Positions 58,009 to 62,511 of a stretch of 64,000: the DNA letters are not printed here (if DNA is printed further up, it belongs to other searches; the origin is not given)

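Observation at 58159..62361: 1400-aa FlgE: a hook protein carrying an insertion of roughly 1000 residues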

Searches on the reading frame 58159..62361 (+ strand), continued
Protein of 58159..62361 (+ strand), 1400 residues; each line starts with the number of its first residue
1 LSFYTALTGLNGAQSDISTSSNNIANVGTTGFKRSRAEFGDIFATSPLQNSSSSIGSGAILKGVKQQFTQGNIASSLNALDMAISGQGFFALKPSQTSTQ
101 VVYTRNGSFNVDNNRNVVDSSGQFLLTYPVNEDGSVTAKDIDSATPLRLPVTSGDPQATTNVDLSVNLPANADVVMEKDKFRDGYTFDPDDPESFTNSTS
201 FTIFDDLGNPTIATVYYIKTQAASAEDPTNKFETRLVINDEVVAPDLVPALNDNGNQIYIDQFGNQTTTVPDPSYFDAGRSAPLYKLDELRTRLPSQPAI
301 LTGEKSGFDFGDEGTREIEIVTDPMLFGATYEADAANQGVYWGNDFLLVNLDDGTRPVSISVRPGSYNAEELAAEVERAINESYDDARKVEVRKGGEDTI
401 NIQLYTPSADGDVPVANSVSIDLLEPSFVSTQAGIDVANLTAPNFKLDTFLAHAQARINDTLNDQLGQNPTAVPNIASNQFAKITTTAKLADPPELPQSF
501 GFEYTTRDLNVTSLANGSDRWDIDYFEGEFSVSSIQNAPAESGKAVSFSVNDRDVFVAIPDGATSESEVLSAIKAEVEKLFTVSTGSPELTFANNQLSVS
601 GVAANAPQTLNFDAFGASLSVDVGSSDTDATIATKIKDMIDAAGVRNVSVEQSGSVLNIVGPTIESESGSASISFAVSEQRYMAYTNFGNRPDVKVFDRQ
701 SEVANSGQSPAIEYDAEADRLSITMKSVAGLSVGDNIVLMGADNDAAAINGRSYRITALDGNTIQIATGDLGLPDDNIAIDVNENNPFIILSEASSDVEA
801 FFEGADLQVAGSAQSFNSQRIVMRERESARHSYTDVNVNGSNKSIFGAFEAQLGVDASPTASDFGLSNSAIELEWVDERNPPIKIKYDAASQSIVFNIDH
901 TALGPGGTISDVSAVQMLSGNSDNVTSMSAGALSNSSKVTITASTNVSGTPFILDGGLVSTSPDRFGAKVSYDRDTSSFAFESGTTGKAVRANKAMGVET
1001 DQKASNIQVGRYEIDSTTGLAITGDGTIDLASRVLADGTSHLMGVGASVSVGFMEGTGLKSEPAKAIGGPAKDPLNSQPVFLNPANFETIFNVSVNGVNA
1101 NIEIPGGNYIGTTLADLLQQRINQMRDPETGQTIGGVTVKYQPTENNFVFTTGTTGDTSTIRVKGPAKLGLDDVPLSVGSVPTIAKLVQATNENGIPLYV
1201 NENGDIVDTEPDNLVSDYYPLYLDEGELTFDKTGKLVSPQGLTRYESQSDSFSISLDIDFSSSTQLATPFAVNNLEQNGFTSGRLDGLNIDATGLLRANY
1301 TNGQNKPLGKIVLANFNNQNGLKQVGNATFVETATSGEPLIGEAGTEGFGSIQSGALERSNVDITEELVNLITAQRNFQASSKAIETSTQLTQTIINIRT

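Call 5: find_homologous_proteins(query=window:58159-62361:+, max_evalue=1e-10)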
Query window:58159-62361:+ (1400 aa): 4042 proteins with E <= 1e-10 among 8000 candidates; the best 120 are listed.
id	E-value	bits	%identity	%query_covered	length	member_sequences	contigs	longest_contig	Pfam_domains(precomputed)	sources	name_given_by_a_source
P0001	0.0e+0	2864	93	100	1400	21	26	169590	PF06429.19,PF00460.26,PF22692.2,PF07559.20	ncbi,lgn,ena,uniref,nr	ncbi:MAG: flagellar hook-basal body complex protein [Planktotalea sp.]|uniref:flagellar hook-basal b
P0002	0.0e+0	2763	91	100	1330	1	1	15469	PF06429.19,PF00460.26,PF22692.2,PF07559.20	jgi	-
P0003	0.0e+0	2754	90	100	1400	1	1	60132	PF06429.19,PF00460.26,PF22692.2,PF07559.20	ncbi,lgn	-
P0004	0.0e+0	2751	89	100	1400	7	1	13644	PF06429.19,PF00460.26,PF22692.2,PF07559.20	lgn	-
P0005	0.0e+0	2542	82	100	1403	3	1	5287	PF06429.19,PF00460.26,PF22692.2,PF07559.20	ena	-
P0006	0.0e+0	2436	79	100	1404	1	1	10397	PF06429.19,PF00460.26,PF22692.2,PF07559.20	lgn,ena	-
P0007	0.0e+0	2413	79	100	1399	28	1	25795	PF06429.19,PF00460.26,PF22692.2,PF07559.20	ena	-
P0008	0.0e+0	2382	78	100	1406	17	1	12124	PF06429.19,PF00460.26,PF22692.2,PF07559.20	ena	-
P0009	0.0e+0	2243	73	100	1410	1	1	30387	PF06429.19,PF00460.26,PF22692.2,PF07559.20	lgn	-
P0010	0.0e+0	2127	70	100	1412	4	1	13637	PF06429.19,PF00460.26,PF22692.2,PF07559.20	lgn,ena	-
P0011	0.0e+0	2122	71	100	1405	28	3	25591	PF06429.19,PF00460.26,PF22692.2,PF07559.20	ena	-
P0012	0.0e+0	2117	71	100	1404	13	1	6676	PF06429.19,PF00460.26,PF22692.2,PF07559.20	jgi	jgi:flagellar hook protein FlgE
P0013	0.0e+0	2109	70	100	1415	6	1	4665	PF06429.19,PF00460.26,PF22692.2,PF07559.20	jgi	jgi:flagellar hook protein FlgE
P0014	0.0e+0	2100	67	100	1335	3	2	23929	PF06429.19,PF00460.26,PF22692.2,PF07559.20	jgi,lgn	jgi:flagellar hook protein FlgE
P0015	0.0e+0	2099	69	100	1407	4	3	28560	PF06429.19,PF00460.26,PF22692.2,PF07559.20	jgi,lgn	jgi:flagellar hook protein FlgE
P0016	0.0e+0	2095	69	100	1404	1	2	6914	PF06429.19,PF00460.26,PF22692.2,PF07559.20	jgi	jgi:flagellar hook protein FlgE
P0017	0.0e+0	2094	69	100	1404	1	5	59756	PF06429.19,PF00460.26,PF22692.2,PF07559.20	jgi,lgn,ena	jgi:flagellar hook protein FlgE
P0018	0.0e+0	2094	69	100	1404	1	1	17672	PF06429.19,PF00460.26,PF22692.2,PF07559.20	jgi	-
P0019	0.0e+0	2094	69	100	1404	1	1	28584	PF06429.19,PF00460.26,PF22692.2,PF07559.20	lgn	-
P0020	0.0e+0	2093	69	100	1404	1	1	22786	PF06429.19,PF00460.26,PF22692.2,PF07559.20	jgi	-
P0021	0.0e+0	2093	69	100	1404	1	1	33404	PF06429.19,PF00460.26,PF22692.2,PF07559.20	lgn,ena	-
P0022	0.0e+0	2093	69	100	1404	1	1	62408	PF06429.19,PF00460.26,PF22692.2,PF07559.20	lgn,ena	-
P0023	0.0e+0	2092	69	100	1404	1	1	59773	PF06429.19,PF00460.26,PF22692.2,PF07559.20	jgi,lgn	jgi:flagellar hook protein FlgE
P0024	0.0e+0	2092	69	100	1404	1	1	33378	PF06429.19,PF00460.26,PF22692.2,PF07559.20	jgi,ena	-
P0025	0.0e+0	2092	69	100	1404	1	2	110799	PF06429.19,PF00460.26,PF22692.2,PF07559.20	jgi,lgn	jgi:flagellar hook protein FlgE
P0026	0.0e+0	2092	69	100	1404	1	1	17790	PF06429.19,PF00460.26,PF22692.2,PF07559.20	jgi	-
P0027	0.0e+0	2090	69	100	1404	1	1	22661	PF06429.19,PF00460.26,PF22692.2,PF07559.20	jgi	-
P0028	0.0e+0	2087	69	100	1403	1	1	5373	PF06429.19,PF00460.26,PF22692.2,PF07559.20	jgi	jgi:flagellar hook protein FlgE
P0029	0.0e+0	2085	69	100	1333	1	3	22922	PF06429.19,PF00460.26,PF22692.2,PF07559.20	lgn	-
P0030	0.0e+0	2079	69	100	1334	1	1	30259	PF06429.19,PF00460.26,PF22692.2,PF07559.20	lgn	-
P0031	0.0e+0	2070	69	100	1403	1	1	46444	PF06429.19,PF00460.26,PF22692.2,PF07559.20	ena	-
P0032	0.0e+0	2070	69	100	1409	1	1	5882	PF06429.19,PF00460.26,PF22692.2,PF07559.20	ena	-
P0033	0.0e+0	2067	69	100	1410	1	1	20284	PF06429.19,PF00460.26,PF22692.2,PF07559.20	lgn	-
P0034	0.0e+0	2067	69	100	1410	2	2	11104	PF06429.19,PF00460.26,PF22692.2,PF07559.20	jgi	jgi:flagellar hook protein FlgE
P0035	0.0e+0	2066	69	100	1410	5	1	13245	PF06429.19,PF00460.26,PF22692.2,PF07559.20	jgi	jgi:flagellar hook protein FlgE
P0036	0.0e+0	2062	69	100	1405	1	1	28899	PF06429.19,PF00460.26,PF22692.2,PF07559.20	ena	-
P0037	0.0e+0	2062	68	100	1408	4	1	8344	PF06429.19,PF00460.26,PF22692.2,PF07559.20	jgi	jgi:flagellar hook protein FlgE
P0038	0.0e+0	2062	68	100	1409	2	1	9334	PF06429.19,PF00460.26,PF22692.2,PF07559.20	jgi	jgi:flagellar hook protein FlgE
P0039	0.0e+0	2046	68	100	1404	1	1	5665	PF06429.19,PF00460.26,PF22692.2,PF07559.20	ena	-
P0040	0.0e+0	2007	67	100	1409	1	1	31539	PF06429.19,PF00460.26,PF22692.2,PF07559.20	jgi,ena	-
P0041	0.0e+0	1911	64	100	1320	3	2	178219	PF06429.19,PF00460.26,PF22692.2,PF07559.20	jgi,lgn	jgi:flagellar hook protein FlgE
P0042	0.0e+0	1909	69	52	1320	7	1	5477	PF06429.19,PF00460.26,PF22692.2,PF07559.20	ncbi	-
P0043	0.0e+0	1907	63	59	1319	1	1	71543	PF06429.19,PF00460.26,PF22692.2,PF07559.20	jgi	jgi:flagellar hook protein FlgE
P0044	0.0e+0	1905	65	100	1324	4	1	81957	PF06429.19,PF00460.26,PF22692.2,PF07559.20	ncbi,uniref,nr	ncbi:flagellar hook-basal body complex protein [Marivita sp.]|uniref:flagellar hook-basal body compl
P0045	0.0e+0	1902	64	100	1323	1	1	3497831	PF06429.19,PF00460.26,PF22692.2,PF07559.20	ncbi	-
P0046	0.0e+0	1895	65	100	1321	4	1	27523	PF06429.19,PF00460.26,PF22692.2,PF07559.20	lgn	-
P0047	0.0e+0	1895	63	58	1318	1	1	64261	PF06429.19,PF00460.26,PF22692.2,PF07559.20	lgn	-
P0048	0.0e+0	1895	63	100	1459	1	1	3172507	PF06429.19,PF00460.26,PF22692.2,PF07559.20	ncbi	ncbi:MAG: flagellar hook-basal body complex protein [Rhodobacterales bacterium]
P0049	0.0e+0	1892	62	60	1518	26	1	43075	PF06429.19,PF00460.26,PF22692.2,PF07559.20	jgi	jgi:flagellar hook protein FlgE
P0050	0.0e+0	1891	64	56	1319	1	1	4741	PF06429.19,PF00460.26,PF22692.2,PF07559.20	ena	-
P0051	0.0e+0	1891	61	100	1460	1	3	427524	PF06429.19,PF00460.26,PF22692.2,PF07559.20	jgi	jgi:flagellar hook protein FlgE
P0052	0.0e+0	1889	65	100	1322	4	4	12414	PF06429.19,PF00460.26,PF22692.2,PF07559.20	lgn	-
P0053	0.0e+0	1884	64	100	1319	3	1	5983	PF06429.19,PF00460.26,PF22692.2,PF07559.20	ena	-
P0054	0.0e+0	1883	62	58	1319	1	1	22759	PF06429.19,PF00460.26,PF22692.2,PF07559.20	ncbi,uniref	ncbi:flagellar hook-basal body complex protein [Lacimonas salitolerans]|uniref:Flagellar hook protei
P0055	0.0e+0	1880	64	100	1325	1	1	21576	PF06429.19,PF00460.26,PF22692.2,PF07559.20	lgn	-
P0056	0.0e+0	1877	62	58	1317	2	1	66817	PF06429.19,PF00460.26,PF22692.2,PF07559.20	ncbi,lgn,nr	ncbi:MAG: flagellar hook-basal body complex protein [Sulfitobacter sp.]|nr:flagellar hook-basal body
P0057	0.0e+0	1876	64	100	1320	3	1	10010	PF06429.19,PF00460.26,PF22692.2,PF07559.20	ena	-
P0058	0.0e+0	1864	67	52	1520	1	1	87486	PF06429.19,PF00460.26,PF22692.2,PF07559.20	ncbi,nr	nr:flagellar hook-basal body complex protein [Yoonia sp.]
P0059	0.0e+0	1856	64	100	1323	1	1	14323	PF06429.19,PF00460.26,PF22692.2,PF07559.20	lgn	-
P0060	0.0e+0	1713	69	39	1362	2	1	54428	PF06429.19,PF00460.26,PF22692.2,PF07559.20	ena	-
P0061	0.0e+0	1698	57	58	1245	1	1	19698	PF06429.19,PF00460.26,PF22692.2,PF07559.20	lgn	-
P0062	0.0e+0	1693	72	38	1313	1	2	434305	PF06429.19,PF00460.26,PF22692.2,PF07559.20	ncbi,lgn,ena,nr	ncbi:MAG: flagellar hook-basal body complex protein [Loktanella sp.]|nr:flagellar hook-basal body co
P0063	0.0e+0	1437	64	38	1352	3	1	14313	PF06429.19,PF00460.26,PF22692.2,PF07559.20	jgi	-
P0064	0.0e+0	1434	62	40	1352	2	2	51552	PF06429.19,PF00460.26,PF22692.2,PF07559.20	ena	-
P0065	0.0e+0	1433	69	33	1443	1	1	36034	PF06429.19,PF00460.26,PF22692.2,PF07559.20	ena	-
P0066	0.0e+0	1433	66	35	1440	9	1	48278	PF06429.19,PF00460.26,PF22692.2,PF07559.20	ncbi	ncbi:MAG: flagellar hook-basal body complex protein [Alphaproteobacteria bacterium]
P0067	0.0e+0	1431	69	33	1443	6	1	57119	PF06429.19,PF00460.26,PF22692.2,PF07559.20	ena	-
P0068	0.0e+0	1429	68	33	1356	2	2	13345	PF06429.19,PF00460.26,PF22692.2,PF07559.20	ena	-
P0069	0.0e+0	1429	59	42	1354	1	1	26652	PF06429.19,PF00460.26,PF22692.2,PF07559.20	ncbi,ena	-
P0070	0.0e+0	1428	64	38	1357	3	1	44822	PF06429.19,PF00460.26,PF22692.2,PF07559.20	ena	-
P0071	0.0e+0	1426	59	42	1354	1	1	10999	PF06429.19,PF00460.26,PF22692.2,PF07559.20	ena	-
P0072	0.0e+0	1426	64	38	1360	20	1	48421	PF06429.19,PF00460.26,PF22692.2,PF07559.20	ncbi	ncbi:MAG: flagellar hook-basal body complex protein [Paracoccaceae bacterium]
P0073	0.0e+0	1423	62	40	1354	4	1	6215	PF06429.19,PF00460.26,PF22692.2,PF07559.20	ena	-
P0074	0.0e+0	1423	64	38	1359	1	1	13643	PF06429.19,PF00460.26,PF22692.2,PF07559.20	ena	-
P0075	0.0e+0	1423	64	38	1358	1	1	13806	PF06429.19,PF00460.26,PF22692.2,PF07559.20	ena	-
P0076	0.0e+0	1422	63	38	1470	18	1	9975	PF06429.19,PF00460.26,PF22692.2,PF07559.20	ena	-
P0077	0.0e+0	1421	64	38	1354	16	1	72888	PF06429.19,PF00460.26,PF22692.2,PF07559.20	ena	-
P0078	0.0e+0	1421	63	38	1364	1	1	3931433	PF06429.19,PF00460.26,PF22692.2,PF07559.20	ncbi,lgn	ncbi:flagellar hook-basal body complex protein [Rhodobacteraceae bacterium nBUS_22]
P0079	0.0e+0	1420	59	42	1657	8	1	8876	PF06429.19,PF00460.26,PF22692.2,PF07559.20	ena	-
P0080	0.0e+0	1420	64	38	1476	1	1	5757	PF06429.19,PF00460.26,PF22692.2,PF07559.20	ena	-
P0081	0.0e+0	1419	62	40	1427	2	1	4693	PF06429.19,PF00460.26,PF22692.2,PF07559.20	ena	-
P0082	0.0e+0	1419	57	44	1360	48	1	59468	PF06429.19,PF00460.26,PF22692.2,PF07559.20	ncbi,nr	ncbi:flagellar hook-basal body complex protein [Paracoccaceae bacterium]|nr:flagellar hook-basal bod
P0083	0.0e+0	1418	65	38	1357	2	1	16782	PF06429.19,PF00460.26,PF22692.2,PF07559.20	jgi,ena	-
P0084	0.0e+0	1418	62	40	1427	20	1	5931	PF06429.19,PF00460.26,PF22692.2,PF07559.20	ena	-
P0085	0.0e+0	1417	62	39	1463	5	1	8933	PF06429.19,PF00460.26,PF22692.2,PF07559.20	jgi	jgi:flagellar hook protein FlgE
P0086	0.0e+0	1416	61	39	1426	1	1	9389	PF06429.19,PF00460.26,PF22692.2,PF07559.20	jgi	jgi:flagellar hook protein FlgE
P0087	0.0e+0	1415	63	38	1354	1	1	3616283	PF06429.19,PF00460.26,PF22692.2,PF07559.20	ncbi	ncbi:flagellar hook-basal body complex protein [Rhodobacteraceae bacterium nBUS_24]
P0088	0.0e+0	1415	62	40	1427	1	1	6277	PF06429.19,PF00460.26,PF22692.2,PF07559.20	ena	-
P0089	0.0e+0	1415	62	39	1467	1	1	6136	PF06429.19,PF00460.26,PF22692.2,PF07559.20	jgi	jgi:flagellar hook protein FlgE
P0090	0.0e+0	1415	62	39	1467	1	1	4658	PF06429.19,PF00460.26,PF22692.2,PF07559.20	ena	-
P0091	0.0e+0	1415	62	40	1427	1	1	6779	PF06429.19,PF00460.26,PF22692.2,PF07559.20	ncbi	-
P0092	0.0e+0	1415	62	39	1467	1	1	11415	PF06429.19,PF00460.26,PF22692.2,PF07559.20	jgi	jgi:flagellar hook protein FlgE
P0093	0.0e+0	1415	62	39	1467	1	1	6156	PF06429.19,PF00460.26,PF22692.2,PF07559.20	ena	-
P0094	0.0e+0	1414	61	40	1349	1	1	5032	PF06429.19,PF00460.26,PF22692.2,PF07559.20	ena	-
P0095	0.0e+0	1414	62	39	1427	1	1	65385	PF06429.19,PF00460.26,PF22692.2,PF23843.3,PF07559.20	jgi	jgi:flagellar hook protein FlgE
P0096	0.0e+0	1414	62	39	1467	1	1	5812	PF06429.19,PF00460.26,PF22692.2,PF07559.20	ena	-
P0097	0.0e+0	1414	62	39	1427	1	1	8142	PF06429.19,PF00460.26,PF22692.2,PF07559.20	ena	-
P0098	0.0e+0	1413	62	39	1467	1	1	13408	PF06429.19,PF00460.26,PF22692.2,PF07559.20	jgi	jgi:flagellar hook protein FlgE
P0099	0.0e+0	1413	62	39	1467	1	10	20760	PF06429.19,PF00460.26,PF22692.2,PF07559.20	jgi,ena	jgi:flagellar hook protein FlgE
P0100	0.0e+0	1413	61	40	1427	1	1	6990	PF06429.19,PF00460.26,PF22692.2,PF07559.20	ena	-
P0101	0.0e+0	1413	64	38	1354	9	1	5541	PF06429.19,PF00460.26,PF22692.2,PF07559.20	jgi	jgi:flagellar hook protein FlgE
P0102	0.0e+0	1412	62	39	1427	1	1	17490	PF06429.19,PF00460.26,PF22692.2,PF23843.3,PF07559.20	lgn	-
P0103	0.0e+0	1411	62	39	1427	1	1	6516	PF06429.19,PF00460.26,PF22692.2,PF07559.20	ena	-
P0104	0.0e+0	1411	62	39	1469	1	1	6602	PF06429.19,PF00460.26,PF22692.2,PF07559.20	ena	-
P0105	0.0e+0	1411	63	38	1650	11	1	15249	PF06429.19,PF22692.2,PF07559.20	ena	-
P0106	0.0e+0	1411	62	39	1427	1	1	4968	PF06429.19,PF00460.26,PF22692.2,PF23843.3,PF07559.20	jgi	jgi:flagellar hook protein FlgE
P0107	0.0e+0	1410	62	39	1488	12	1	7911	PF06429.19,PF00460.26,PF22692.2,PF23843.3,PF07559.20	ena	-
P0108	0.0e+0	1409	61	40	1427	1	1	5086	PF06429.19,PF00460.26,PF22692.2,PF07559.20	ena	-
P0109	0.0e+0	1409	62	39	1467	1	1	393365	PF06429.19,PF00460.26,PF22692.2,PF07559.20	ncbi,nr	ncbi:flagellar hook-basal body complex protein [Rhodobacteraceae bacterium IMCC15231]|nr:flagellar h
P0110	0.0e+0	1409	62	39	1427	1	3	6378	PF06429.19,PF00460.26,PF22692.2,PF23843.3,PF07559.20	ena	-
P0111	0.0e+0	1408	61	39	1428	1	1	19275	PF06429.19,PF00460.26,PF22692.2,PF07559.20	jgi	jgi:flagellar hook protein FlgE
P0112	0.0e+0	1408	64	39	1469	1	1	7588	PF06429.19,PF00460.26,PF22692.2,PF07559.20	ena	-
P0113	0.0e+0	1407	63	38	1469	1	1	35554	PF06429.19,PF00460.26,PF22692.2,PF07559.20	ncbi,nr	ncbi:flagellar hook-basal body complex protein [Paracoccaceae bacterium]|nr:flagellar hook-basal bod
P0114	0.0e+0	1404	61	40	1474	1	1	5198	PF06429.19,PF00460.26,PF22692.2,PF07559.20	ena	-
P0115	0.0e+0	1402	54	51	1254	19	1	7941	PF06429.19,PF00460.26,PF22692.2,PF07559.20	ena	-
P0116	0.0e+0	1402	53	52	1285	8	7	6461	PF06429.19,PF00460.26,PF22692.2,PF07559.20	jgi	jgi:flagellar hook protein FlgE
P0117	0.0e+0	1401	55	46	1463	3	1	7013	PF06429.19,PF00460.26,PF22692.2,PF07559.20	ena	-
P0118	0.0e+0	1401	64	38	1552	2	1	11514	PF06429.19,PF00460.26,PF22692.2,PF07559.20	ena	-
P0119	0.0e+0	1401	61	39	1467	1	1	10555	PF06429.19,PF00460.26,PF22692.2,PF07559.20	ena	-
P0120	0.0e+0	1400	61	39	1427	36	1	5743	PF06429.19,PF00460.26,PF22692.2,PF23843.3,PF07559.20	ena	-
